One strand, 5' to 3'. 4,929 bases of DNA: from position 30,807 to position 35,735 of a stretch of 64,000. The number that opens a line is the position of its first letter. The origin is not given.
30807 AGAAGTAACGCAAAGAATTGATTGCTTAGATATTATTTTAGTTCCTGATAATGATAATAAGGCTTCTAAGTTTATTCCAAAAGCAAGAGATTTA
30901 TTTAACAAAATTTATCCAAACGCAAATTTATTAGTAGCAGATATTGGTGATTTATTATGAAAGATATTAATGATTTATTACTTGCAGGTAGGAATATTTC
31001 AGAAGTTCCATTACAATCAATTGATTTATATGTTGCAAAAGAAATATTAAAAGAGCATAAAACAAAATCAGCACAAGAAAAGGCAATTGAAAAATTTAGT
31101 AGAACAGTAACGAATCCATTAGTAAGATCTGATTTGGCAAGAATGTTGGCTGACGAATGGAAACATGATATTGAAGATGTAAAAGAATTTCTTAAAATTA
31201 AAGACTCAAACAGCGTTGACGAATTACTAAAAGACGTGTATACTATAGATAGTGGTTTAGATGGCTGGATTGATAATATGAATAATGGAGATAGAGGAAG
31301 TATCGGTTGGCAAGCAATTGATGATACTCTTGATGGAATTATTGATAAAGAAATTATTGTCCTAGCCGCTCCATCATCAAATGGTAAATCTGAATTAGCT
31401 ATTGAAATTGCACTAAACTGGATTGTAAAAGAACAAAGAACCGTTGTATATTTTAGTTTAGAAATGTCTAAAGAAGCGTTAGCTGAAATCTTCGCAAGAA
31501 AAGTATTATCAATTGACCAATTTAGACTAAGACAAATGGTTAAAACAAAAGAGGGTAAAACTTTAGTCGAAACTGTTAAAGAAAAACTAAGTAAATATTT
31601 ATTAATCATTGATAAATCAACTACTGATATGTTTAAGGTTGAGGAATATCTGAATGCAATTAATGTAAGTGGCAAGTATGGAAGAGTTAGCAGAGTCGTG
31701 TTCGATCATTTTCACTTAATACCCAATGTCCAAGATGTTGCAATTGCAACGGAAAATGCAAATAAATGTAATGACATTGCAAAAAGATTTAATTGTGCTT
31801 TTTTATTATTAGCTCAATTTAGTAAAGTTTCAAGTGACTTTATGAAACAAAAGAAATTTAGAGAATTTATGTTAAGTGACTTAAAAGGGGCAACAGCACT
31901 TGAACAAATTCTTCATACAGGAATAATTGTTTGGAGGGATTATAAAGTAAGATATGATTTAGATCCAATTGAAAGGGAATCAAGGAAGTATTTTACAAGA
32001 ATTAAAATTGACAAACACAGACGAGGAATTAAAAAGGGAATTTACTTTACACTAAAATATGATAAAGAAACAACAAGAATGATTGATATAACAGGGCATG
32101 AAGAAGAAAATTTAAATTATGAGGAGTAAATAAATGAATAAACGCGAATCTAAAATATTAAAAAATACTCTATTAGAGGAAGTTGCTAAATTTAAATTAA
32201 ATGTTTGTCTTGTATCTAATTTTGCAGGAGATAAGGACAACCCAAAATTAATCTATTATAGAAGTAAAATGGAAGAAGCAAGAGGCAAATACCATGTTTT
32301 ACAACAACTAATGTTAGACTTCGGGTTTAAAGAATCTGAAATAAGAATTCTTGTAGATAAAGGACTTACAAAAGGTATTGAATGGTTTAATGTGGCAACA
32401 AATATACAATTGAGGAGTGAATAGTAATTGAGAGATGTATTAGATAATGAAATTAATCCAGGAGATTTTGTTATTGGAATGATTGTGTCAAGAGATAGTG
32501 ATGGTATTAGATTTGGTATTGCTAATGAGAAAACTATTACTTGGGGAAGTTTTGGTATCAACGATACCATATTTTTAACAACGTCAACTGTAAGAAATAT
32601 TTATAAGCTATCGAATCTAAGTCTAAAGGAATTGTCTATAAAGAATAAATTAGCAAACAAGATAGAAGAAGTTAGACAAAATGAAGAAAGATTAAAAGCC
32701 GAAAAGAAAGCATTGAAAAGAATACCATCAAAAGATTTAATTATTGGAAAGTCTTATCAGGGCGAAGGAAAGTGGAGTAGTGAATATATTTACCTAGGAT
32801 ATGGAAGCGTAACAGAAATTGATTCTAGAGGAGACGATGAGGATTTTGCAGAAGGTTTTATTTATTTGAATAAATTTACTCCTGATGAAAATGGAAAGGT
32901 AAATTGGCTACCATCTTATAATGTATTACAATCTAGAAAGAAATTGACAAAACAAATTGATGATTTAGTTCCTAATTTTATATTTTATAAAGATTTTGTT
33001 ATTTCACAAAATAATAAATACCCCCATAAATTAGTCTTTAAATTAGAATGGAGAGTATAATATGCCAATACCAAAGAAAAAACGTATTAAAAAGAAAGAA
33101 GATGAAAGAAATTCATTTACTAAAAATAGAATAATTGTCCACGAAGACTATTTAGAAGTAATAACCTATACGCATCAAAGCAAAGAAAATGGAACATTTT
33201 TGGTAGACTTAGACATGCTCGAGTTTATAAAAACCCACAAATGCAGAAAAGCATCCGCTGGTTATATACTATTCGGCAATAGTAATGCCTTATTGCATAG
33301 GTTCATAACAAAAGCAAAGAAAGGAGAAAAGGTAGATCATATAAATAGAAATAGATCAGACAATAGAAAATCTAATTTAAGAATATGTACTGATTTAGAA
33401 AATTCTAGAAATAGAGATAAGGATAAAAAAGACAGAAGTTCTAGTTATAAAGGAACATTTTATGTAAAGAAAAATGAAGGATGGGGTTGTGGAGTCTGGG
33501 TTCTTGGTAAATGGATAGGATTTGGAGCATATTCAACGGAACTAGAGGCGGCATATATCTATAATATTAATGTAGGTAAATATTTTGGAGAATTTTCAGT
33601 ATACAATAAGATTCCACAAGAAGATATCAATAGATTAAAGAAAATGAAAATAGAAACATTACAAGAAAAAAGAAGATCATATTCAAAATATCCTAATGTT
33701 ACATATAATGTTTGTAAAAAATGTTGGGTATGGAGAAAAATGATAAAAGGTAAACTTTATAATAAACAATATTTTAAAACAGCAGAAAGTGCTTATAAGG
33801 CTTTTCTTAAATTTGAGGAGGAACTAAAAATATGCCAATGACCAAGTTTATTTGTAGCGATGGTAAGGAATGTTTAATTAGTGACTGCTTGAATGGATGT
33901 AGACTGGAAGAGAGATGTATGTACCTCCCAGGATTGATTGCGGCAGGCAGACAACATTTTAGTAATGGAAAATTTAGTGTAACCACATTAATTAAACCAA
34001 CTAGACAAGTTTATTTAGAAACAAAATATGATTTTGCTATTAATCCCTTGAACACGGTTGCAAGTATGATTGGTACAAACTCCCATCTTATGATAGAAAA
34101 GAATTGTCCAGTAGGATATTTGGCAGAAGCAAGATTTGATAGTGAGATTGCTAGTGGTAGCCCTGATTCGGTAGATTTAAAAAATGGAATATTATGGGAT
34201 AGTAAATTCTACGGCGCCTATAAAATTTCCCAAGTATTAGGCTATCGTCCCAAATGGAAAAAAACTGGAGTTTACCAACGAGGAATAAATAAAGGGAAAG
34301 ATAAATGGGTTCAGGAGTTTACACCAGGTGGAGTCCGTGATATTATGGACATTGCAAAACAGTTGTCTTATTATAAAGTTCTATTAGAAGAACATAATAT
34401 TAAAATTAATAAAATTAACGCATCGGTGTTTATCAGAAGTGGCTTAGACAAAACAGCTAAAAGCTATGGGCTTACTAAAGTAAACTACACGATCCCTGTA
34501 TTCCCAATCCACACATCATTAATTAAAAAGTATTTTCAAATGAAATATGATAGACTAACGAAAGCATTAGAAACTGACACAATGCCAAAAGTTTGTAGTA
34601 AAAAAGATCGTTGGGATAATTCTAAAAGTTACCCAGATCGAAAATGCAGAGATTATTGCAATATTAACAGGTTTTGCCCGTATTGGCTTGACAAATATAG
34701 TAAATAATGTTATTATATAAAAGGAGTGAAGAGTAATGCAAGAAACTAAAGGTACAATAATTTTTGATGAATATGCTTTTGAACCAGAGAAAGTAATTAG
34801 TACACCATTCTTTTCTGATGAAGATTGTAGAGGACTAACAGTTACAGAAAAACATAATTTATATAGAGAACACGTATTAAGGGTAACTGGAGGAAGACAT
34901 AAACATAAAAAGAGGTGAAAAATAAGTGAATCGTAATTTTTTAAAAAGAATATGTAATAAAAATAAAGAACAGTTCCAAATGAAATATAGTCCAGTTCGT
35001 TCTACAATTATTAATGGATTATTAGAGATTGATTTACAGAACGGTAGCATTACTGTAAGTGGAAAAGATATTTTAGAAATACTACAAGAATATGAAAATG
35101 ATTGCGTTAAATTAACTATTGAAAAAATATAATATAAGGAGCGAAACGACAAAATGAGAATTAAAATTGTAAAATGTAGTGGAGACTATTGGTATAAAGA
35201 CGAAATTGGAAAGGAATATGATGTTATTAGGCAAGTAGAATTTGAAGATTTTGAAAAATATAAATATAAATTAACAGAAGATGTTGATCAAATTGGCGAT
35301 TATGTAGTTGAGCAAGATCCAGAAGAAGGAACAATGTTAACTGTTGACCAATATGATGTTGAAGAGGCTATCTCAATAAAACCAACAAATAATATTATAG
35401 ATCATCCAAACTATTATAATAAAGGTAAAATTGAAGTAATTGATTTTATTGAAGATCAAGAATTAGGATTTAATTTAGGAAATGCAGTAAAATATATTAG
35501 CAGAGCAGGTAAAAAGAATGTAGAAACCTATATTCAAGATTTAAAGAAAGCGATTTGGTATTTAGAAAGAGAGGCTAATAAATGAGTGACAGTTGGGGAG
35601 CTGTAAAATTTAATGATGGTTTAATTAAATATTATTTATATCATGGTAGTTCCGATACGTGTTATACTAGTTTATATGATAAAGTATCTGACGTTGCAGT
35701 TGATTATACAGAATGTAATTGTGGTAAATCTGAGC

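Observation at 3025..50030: Dispersed fixed-geometry 60-bp intergenic element in six copies: candidate phage-specific regulatory system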

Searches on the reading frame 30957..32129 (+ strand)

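Call 10: search_protein_families(library=pfam, proteins=[window:30957-32129:+], max_evalue=0.01)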
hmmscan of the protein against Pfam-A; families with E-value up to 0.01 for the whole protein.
window:30957-32129:+ (390 aa): 3 families
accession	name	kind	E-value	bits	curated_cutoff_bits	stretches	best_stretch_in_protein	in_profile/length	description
PF03796.21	DnaB_C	-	4.9e-27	95.4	27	1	117-374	5-252/255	DnaB-like helicase C terminal domain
PF13481.12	AAA_25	-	2.7e-06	27.6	27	1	124-292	25-194/195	AAA domain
PF06745.19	ATPase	-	0.0006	19.7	26.6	1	118-292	5-167/231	KaiC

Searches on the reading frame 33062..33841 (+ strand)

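Call 10: search_protein_families(library=pfam, proteins=[window:33062-33841:+], max_evalue=0.01)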
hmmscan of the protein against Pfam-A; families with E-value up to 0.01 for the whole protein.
window:33062-33841:+ (259 aa): 1 family
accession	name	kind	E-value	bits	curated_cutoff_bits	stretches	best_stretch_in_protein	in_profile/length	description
PF13392.12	HNH_3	-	2.2e-09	37.2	24.8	1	79-116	4-46/46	HNH endonuclease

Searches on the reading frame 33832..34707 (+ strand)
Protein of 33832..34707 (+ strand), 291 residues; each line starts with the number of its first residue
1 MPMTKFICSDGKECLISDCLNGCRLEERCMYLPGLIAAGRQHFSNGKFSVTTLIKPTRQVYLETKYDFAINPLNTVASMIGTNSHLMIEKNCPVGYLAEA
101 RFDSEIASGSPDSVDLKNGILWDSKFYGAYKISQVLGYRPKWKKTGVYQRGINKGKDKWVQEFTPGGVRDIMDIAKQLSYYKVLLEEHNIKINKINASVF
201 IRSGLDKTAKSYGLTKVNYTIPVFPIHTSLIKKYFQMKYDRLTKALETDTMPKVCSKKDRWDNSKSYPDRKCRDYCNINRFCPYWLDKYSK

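Call 10: search_protein_families(library=pfam, proteins=[window:33832-34707:+], max_evalue=0.01)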
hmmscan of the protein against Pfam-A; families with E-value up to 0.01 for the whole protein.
window:33832-34707:+ (291 aa): 0 families

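Call 46: search_protein_families(library=phrogs, proteins=[window:33832-34707:+], max_evalue=0.001)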
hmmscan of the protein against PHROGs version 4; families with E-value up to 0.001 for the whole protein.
window:33832-34707:+ (291 aa): 1 family
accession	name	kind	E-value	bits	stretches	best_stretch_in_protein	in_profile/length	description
phrog_2139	-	DNA, RNA and nucleotide metabolism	1.1e-16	61.9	2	98-267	121-261/330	exonuclease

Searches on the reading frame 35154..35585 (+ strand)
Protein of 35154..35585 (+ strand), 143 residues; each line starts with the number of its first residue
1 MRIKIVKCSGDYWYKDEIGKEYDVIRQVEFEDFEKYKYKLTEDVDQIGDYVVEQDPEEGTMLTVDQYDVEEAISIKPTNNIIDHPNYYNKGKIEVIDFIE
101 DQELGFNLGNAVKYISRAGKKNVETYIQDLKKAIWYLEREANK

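Call 46: search_protein_families(library=phrogs, proteins=[window:35154-35585:+], max_evalue=0.001)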
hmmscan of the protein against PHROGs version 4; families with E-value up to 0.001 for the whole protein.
window:35154-35585:+ (143 aa): 23 families
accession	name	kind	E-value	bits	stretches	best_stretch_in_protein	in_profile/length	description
phrog_236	-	other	1e-26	95.5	1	61-142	216-303/431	nucleotide kinase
phrog_4897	-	other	1.6e-20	75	1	31-140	69-176/186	kinase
phrog_1689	-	other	1.5e-17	65.3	1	26-140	101-230/243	nucleotide kinase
phrog_11324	-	other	3.3e-16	61.1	1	76-140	5-67/139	nucleotide kinase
phrog_4943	-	unknown function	6.2e-15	57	1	65-139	73-154/166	-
phrog_5839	-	unknown function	5.4e-14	53.3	1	82-140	8-63/128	-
phrog_4472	-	other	1.4e-13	51.6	1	76-141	8-74/100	nucleotide kinase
phrog_2781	-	unknown function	2.1e-12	48.6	1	12-143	108-243/253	-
phrog_11450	-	unknown function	3.7e-11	43.6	1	62-137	307-381/394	-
phrog_25460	-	unknown function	1.3e-10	42.2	1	71-141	66-137/144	-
phrog_26005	-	unknown function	3.6e-10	40.7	1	80-141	242-303/310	-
phrog_4824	-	unknown function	5.3e-10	40.4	1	84-141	8-60/128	-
phrog_2387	-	other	9.7e-10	39.8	1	79-141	2-68/147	nucleotide kinase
phrog_13120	-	unknown function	2.4e-09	39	1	30-138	11-119/134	-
phrog_18538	-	unknown function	4.9e-09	37.3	1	82-140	5-67/159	-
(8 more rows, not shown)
